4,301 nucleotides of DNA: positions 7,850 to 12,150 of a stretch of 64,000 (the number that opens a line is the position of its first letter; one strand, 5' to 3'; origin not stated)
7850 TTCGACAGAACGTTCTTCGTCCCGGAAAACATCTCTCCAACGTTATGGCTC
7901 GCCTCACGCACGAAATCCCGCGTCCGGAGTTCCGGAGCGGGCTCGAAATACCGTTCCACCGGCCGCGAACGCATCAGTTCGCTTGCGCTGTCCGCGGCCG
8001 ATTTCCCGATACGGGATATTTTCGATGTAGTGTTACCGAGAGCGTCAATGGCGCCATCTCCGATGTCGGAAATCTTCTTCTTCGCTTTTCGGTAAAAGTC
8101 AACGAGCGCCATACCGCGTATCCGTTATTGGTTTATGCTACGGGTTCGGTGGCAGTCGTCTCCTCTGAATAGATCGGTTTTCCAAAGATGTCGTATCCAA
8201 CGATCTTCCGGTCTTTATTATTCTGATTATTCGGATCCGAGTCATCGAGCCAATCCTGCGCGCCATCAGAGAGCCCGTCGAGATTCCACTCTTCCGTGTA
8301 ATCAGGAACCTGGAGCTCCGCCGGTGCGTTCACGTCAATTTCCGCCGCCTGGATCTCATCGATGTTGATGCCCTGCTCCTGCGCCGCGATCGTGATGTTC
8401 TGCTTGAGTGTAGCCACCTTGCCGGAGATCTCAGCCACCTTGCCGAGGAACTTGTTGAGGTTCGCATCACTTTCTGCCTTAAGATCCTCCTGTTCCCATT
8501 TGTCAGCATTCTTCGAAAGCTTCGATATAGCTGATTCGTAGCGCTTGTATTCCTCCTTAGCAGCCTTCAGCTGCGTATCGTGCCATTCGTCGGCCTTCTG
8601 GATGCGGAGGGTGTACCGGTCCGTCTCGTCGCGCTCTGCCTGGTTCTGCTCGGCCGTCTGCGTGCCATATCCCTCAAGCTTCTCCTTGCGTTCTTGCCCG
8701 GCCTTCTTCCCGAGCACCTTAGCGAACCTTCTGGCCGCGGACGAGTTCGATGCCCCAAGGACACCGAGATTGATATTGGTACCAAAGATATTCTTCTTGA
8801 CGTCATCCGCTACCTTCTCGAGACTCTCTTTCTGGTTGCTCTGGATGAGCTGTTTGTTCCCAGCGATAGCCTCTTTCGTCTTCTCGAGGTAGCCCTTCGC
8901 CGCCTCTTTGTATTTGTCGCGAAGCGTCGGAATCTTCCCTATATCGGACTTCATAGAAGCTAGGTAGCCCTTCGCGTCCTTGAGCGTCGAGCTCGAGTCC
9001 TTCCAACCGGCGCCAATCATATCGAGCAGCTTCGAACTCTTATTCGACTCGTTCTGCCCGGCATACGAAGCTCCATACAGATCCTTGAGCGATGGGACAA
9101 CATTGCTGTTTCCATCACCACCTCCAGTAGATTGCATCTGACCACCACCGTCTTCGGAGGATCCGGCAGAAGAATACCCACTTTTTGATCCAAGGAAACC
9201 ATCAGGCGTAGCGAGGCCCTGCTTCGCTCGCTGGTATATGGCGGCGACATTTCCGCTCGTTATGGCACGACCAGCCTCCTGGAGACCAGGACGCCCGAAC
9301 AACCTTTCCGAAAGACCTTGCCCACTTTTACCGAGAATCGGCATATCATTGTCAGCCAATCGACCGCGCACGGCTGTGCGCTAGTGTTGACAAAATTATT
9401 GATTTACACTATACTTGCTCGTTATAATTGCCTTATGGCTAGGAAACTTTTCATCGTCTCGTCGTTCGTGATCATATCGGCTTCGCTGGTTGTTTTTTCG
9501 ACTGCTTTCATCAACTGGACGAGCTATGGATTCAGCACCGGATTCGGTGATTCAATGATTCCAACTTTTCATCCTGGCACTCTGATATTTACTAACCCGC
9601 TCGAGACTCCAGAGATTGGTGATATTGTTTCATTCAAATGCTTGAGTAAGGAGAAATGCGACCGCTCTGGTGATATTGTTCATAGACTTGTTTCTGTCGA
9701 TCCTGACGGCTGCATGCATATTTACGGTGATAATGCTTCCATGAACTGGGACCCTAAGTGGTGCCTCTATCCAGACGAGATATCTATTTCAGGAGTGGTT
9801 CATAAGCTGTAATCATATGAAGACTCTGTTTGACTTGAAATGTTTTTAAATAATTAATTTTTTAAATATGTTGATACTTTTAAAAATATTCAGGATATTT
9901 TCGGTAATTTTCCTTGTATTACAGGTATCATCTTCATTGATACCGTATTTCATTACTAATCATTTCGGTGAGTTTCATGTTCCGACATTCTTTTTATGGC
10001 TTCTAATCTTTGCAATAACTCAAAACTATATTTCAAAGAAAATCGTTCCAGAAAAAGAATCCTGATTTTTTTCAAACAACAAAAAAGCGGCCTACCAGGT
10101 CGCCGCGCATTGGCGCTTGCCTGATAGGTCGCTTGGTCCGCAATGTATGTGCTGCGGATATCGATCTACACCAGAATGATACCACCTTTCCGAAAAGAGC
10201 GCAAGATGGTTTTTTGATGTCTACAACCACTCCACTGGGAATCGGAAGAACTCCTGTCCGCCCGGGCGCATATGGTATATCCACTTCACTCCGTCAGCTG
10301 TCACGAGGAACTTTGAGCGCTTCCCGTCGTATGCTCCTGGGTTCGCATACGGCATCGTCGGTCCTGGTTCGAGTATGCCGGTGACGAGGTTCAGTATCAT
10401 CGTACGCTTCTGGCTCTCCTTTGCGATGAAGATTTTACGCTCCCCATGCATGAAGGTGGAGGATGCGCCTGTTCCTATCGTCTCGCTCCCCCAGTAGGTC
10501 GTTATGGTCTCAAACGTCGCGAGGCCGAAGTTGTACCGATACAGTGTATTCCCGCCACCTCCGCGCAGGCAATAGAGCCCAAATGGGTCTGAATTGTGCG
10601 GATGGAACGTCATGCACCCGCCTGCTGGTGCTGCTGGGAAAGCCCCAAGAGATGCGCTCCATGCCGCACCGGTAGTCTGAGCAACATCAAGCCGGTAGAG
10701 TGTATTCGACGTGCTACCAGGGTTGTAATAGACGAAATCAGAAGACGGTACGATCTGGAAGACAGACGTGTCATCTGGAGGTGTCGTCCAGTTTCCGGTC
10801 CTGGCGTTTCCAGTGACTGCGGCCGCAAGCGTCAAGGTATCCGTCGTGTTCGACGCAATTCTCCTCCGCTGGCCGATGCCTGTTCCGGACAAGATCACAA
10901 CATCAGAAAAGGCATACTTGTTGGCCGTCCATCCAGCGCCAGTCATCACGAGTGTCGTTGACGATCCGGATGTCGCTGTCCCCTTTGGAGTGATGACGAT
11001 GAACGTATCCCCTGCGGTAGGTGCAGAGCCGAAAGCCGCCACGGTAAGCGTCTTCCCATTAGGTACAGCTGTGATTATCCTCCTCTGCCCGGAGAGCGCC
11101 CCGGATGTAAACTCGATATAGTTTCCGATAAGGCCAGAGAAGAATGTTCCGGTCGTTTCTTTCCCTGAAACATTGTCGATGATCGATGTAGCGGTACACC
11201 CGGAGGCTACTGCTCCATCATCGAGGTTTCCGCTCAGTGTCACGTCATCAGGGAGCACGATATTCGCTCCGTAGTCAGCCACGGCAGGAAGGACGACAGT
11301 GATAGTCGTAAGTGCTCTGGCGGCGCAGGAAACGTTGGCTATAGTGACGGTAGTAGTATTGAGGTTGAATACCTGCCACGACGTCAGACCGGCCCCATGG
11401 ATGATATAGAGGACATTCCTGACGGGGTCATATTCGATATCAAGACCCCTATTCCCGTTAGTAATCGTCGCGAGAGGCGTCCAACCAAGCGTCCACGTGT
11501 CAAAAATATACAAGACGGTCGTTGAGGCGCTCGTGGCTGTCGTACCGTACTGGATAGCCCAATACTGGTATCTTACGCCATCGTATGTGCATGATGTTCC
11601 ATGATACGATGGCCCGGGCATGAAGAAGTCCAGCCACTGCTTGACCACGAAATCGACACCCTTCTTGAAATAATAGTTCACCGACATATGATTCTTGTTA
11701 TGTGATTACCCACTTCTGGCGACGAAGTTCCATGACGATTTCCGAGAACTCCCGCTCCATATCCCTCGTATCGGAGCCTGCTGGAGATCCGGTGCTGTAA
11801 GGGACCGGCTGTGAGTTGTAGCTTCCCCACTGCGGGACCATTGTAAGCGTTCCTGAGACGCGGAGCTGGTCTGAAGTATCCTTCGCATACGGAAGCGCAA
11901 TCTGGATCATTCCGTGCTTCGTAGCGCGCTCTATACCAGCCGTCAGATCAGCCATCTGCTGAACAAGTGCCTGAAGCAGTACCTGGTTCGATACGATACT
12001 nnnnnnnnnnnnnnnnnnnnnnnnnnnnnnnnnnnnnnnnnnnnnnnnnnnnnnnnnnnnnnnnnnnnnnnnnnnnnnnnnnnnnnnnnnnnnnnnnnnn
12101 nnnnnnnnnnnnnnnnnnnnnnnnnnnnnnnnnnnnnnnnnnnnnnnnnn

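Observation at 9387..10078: Plus-strand moron inside the structural operon: signal-peptidase-I-like gene plus a tiny 2-TM protein with its own promoter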

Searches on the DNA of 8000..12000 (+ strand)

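Call 8: search_dna_similar(query=window:8000-12000:+, collection=phages, mode=distant)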
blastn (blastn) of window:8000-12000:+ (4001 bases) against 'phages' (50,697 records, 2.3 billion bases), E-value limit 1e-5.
No match.
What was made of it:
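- Tried and rejected: blastn of 8000-12000 against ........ phages: no match (call 8).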

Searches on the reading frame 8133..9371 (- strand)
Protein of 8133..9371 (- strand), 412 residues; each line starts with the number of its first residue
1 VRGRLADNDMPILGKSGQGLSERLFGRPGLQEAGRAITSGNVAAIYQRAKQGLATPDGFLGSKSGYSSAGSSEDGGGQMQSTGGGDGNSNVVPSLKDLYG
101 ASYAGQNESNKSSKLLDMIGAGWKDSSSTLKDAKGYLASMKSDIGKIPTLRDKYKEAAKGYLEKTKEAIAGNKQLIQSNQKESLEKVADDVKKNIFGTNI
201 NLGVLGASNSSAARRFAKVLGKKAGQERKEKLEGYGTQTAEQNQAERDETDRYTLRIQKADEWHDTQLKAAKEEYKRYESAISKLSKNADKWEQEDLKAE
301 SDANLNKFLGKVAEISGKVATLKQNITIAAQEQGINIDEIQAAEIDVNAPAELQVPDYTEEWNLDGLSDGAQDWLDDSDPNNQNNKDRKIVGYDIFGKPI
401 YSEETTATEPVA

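Call 12: search_protein_families(library=phrogs, proteins=[window:8133-9371:-], max_evalue=0.01)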
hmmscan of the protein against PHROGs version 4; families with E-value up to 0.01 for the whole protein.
window:8133-9371:- (412 aa): 0 families

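Call 50: search_protein_families(library=pfam, proteins=[window:8133-9344:-], max_evalue=0.01)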
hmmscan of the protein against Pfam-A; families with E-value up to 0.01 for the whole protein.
window:8133-9344:- (403 aa): 0 families

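Call 73: search_dna_similar(query=window:8133-9344:-, collection=phages, mode=protein, max_evalue=0.001, max_rows=15)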
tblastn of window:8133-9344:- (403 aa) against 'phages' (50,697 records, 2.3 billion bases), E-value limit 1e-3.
No match.
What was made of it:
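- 8133..9344 (-): Divergently transcribed 403-aa gene of the virion module. It is the conserved left-hand neighbour of the peptidase in every related phage. The true start is the ATG at 9344 (MPILGK). No Pfam, PHROG or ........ match (calls 12, 50, 73).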

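Call 90: find_related_loci(query=A5, collection=viral_contigs, flank=6000)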
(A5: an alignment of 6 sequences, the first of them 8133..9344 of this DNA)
Query A5 (403 aa) in viral_contigs; peptide patterns used: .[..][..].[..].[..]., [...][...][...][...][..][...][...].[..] (x = any residue, [..] = any of these).
184 stretches matched a pattern; 6 encode a relative of the query (tblastn E <= 1e-3); 6 distinct loci.
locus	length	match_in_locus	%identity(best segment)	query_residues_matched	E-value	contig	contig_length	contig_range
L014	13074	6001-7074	37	37-394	9e-55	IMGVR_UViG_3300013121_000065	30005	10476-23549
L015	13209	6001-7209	38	1-403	3e-74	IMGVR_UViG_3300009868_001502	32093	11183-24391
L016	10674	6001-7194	33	1-394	5e-51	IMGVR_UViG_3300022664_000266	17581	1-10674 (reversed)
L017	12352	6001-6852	38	106-395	1e-50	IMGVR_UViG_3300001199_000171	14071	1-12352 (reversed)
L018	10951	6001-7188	33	1-392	7e-50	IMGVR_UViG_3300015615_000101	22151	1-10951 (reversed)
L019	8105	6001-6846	35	110-400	1e-46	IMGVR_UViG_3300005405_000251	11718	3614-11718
